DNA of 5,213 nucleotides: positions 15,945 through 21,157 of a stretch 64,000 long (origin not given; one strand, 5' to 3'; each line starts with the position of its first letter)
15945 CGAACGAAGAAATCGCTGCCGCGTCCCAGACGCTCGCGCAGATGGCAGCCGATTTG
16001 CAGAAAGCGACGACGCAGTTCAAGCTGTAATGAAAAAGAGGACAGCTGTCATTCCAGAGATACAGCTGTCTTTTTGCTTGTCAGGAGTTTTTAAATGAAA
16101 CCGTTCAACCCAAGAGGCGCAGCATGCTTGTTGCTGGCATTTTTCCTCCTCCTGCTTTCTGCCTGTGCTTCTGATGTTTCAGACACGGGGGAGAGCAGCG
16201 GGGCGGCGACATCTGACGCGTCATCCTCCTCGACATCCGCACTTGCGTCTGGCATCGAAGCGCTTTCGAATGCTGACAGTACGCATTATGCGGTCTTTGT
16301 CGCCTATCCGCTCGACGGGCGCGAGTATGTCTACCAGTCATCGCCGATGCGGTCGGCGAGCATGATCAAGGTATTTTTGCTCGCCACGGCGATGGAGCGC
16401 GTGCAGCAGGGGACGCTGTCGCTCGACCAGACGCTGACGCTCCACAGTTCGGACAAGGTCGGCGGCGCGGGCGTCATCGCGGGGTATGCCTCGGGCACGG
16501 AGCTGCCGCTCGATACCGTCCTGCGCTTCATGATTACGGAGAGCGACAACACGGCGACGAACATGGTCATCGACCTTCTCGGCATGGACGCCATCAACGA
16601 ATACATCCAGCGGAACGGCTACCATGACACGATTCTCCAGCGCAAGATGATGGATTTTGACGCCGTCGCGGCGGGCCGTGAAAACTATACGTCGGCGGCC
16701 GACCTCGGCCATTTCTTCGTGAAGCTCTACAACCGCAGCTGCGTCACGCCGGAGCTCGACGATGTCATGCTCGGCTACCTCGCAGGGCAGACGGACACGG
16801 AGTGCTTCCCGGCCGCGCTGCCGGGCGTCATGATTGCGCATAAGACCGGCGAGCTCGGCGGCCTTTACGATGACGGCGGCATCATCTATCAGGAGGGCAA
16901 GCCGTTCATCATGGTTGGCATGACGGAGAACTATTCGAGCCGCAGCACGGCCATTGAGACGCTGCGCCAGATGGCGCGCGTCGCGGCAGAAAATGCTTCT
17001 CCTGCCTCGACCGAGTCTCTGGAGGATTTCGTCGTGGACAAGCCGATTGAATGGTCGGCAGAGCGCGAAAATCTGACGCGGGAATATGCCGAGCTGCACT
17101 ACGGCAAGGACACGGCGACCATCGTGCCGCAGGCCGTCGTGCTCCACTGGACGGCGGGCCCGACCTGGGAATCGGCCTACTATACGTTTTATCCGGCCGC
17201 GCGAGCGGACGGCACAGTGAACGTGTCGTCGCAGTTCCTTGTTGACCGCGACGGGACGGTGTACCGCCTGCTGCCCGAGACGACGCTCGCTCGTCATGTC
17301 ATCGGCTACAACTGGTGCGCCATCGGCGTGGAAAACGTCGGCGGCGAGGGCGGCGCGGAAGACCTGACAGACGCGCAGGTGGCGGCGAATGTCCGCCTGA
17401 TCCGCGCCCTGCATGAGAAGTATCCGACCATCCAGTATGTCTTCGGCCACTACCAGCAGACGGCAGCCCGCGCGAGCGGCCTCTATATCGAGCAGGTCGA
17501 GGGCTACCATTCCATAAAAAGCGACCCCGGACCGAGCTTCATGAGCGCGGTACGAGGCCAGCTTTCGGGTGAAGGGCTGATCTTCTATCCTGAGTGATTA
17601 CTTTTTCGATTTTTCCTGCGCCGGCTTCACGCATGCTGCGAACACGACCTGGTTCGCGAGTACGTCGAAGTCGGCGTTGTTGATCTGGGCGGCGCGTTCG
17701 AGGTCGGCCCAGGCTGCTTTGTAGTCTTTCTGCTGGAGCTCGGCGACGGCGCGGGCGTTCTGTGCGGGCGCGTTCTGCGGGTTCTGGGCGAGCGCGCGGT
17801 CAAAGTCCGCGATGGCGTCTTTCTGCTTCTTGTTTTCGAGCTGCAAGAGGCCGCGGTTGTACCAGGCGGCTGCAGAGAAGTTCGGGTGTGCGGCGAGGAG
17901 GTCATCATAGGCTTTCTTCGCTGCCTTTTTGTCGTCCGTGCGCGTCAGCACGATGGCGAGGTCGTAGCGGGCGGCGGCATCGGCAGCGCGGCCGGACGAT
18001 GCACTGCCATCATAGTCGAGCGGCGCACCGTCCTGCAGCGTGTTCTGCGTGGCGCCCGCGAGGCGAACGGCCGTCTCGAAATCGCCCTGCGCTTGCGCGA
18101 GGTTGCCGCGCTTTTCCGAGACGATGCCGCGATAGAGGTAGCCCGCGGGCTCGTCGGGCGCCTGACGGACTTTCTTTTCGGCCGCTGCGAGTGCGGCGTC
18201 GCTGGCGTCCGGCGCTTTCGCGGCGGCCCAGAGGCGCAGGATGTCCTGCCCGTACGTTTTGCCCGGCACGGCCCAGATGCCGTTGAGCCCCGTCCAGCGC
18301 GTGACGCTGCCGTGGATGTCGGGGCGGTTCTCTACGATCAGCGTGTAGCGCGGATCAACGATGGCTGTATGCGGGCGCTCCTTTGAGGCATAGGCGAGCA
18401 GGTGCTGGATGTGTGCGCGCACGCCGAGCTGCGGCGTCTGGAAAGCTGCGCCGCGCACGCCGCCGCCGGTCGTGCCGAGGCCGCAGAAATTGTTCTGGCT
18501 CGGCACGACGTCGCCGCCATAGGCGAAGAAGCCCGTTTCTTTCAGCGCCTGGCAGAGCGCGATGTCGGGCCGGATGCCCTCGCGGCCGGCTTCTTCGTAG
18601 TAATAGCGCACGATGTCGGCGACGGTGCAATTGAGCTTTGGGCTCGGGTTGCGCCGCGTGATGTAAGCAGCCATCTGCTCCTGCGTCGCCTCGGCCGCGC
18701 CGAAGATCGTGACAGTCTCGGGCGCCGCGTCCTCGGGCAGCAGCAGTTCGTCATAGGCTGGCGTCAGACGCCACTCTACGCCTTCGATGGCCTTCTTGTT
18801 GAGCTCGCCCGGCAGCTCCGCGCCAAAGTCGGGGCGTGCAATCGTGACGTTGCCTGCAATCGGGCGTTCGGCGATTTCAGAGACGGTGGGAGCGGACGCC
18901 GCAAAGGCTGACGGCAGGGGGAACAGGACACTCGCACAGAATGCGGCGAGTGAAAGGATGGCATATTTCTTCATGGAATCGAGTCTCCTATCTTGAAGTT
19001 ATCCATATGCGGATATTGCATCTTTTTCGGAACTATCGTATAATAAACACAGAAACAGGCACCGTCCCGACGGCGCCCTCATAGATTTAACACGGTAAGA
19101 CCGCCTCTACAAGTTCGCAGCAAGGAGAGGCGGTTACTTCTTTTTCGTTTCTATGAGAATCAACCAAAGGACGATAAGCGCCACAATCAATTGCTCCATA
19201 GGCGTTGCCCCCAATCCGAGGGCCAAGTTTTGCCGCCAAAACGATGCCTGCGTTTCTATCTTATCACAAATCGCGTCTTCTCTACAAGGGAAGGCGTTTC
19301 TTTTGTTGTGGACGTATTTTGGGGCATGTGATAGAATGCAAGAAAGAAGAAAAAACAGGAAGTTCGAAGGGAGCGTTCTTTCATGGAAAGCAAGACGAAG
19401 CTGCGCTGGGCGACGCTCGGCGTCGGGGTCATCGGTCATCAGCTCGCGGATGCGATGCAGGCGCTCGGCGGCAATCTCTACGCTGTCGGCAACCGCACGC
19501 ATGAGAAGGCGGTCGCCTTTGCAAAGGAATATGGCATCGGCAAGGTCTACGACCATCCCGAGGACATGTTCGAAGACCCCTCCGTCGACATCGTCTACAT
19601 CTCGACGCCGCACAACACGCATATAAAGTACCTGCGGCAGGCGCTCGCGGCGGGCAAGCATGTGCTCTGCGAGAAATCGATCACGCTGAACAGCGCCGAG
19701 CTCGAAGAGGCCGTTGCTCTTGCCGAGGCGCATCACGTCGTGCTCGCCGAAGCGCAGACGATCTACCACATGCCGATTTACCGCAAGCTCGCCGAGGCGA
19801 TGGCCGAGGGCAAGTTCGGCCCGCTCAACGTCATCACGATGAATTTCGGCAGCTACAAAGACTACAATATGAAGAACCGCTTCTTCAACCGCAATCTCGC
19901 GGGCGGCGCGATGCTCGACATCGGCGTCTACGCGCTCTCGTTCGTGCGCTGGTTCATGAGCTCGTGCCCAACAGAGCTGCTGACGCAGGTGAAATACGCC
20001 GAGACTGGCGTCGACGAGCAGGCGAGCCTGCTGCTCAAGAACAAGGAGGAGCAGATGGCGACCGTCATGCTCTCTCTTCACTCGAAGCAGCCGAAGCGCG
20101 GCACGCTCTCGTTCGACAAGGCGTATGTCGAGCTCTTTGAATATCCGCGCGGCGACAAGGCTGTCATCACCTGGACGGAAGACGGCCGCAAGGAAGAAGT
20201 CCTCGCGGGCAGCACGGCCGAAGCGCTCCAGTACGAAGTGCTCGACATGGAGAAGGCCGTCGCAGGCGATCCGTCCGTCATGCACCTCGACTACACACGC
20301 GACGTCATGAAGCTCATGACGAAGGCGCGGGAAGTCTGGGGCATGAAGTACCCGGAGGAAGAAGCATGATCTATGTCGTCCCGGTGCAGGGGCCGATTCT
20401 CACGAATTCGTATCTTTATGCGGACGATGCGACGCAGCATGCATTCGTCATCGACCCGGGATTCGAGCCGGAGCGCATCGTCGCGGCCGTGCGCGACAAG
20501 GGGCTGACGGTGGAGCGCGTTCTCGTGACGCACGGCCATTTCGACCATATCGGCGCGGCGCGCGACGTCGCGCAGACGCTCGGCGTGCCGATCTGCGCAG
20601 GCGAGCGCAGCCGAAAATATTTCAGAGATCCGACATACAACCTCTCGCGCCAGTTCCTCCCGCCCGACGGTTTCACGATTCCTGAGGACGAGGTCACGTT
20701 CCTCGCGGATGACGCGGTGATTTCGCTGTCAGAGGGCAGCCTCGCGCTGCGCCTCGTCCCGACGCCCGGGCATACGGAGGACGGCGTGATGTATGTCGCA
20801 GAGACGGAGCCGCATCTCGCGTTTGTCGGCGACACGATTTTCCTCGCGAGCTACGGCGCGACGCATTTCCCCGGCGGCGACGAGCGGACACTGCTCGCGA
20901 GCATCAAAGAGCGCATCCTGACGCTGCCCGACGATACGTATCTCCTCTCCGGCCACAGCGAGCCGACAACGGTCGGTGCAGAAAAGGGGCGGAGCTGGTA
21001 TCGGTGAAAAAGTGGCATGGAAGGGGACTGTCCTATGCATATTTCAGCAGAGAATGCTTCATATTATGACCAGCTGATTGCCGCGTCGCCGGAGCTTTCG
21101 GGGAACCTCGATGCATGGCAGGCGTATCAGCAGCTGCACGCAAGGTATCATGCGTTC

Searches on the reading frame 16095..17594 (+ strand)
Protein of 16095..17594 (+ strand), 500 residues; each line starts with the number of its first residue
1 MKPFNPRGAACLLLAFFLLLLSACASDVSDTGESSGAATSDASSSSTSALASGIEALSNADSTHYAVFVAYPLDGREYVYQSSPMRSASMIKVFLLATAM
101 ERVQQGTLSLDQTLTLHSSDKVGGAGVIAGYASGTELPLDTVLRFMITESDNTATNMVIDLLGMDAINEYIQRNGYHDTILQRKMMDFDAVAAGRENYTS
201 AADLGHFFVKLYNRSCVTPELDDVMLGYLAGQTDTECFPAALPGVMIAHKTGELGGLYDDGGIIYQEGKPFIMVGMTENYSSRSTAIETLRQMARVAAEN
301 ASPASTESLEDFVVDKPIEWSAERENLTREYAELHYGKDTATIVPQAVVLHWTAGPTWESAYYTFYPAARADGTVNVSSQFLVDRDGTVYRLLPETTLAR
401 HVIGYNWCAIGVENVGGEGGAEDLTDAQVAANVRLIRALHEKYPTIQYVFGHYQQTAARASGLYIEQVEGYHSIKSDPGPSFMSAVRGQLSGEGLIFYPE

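Call 45: search_protein_families(library=ncbifam, proteins=[P0131], max_evalue=0.01)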
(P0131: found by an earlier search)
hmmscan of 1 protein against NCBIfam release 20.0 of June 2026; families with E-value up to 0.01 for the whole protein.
P0131 (1272 aa): 5 families
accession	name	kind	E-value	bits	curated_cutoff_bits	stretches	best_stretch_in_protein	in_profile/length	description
NF047738.1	antiphage_MADS2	equivalog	4.6e-22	78.1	720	1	417-675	283-567/654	methylation-associated defense system DNA methyltransferase MAD2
TIGR02987.1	met_A_Alw26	exception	3e-09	36.2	353.5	2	444-574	2-123/523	Alw26I/Eco31I/Esp3I family type II restriction adenine-specific DNA-methyltransferase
NF047740.1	antiphage_MADS5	equivalog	1.6e-05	23.9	400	1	962-1070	323-436/461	methylation-associated defense system restriction endonuclease subunit S MAD5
NF033455.1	BREX_6_MTaseX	exception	6.2e-05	20.7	900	0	562-757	553-740/1319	BREX-6 system adenine-specific DNA-methyltransferase PglX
TIGR03534.1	RF_mod_PrmC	equivalog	0.0023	17.5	199.1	1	514-621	111-216/253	peptide chain release factor N(5)-glutamine methyltransferase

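Call 46: search_protein_families(library=padloc, proteins=[P0131], max_evalue=0.001)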
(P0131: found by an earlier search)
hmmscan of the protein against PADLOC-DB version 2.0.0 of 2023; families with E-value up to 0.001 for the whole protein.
P0131 (1272 aa): 96 families (the best 25 are shown)
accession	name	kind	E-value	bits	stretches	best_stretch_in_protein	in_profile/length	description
PDLC03624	REase_MTase_IIG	-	1.4e-289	961.9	1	1-1271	1-1269/1271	Type IIG restriction enzyme-methyltransferase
PDLC03615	REase_MTase_IIG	-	3.1e-163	543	1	1-919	1-903/953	Type IIG restriction enzyme-methyltransferase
PDLC03021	MTase_I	-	1.3e-36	124.5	1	323-677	40-380/491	Type I methyltransferase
PDLC04134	mad2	-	4.8e-30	102.8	1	239-677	113-448/492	mads_2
PDLC03218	MTase_II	-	2.6e-26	90.3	1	395-676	216-483/532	Type II methyltransferase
PDLC03030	MTase_I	-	4.6e-26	89.5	1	373-676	261-583/670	Type I methyltransferase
PDLC03025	MTase_I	-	2.5e-23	80.6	1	392-675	109-372/569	Type I methyltransferase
PDLC03026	MTase_I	-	2.8e-23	80.8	1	424-675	118-356/487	Type I methyltransferase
PDLC03100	Specificity_I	-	1.1e-21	75.8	1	898-1088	187-378/392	Type I specificity subunit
PDLC04137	mad5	-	5.8e-18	63.2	1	911-1067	7-157/392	mads_5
PDLC03018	MTase_I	-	1.1e-17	61.7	2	515-581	413-477/749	Type I methyltransferase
PDLC03027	MTase_I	-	1.5e-17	61.4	1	424-674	133-367/810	Type I methyltransferase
PDLC03068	Specificity_I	-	4e-17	60.5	1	910-1066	7-159/403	Type I specificity subunit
PDLC03107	Specificity_I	-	2.6e-15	54.4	1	905-1085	193-375/392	Type I specificity subunit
PDLC03034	MTase_I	-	2.7e-15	53.7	2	563-677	473-586/672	Type I methyltransferase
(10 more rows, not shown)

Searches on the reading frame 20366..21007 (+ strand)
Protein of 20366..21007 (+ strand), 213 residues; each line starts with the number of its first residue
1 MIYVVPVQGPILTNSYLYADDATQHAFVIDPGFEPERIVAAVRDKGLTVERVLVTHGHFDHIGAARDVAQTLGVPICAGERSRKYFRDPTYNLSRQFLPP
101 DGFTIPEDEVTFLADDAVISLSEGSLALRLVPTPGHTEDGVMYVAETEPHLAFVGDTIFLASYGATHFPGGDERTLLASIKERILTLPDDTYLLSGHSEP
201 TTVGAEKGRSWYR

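Call 31: search_protein_families(library=pfam, proteins=[window:20366-21007:+], max_evalue=0.001)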
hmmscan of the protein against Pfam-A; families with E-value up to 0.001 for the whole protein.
window:20366-21007:+ (213 aa): 2 families
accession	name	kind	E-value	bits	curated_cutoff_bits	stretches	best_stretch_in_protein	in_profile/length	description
PF00753.33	Lactamase_B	-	9.4e-26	91.4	22.7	1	10-197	3-196/196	Metallo-beta-lactamase superfamily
PF12706.13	Lactamase_B_2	-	2.3e-06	27.8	27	1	27-157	3-143/200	Beta-lactamase superfamily domain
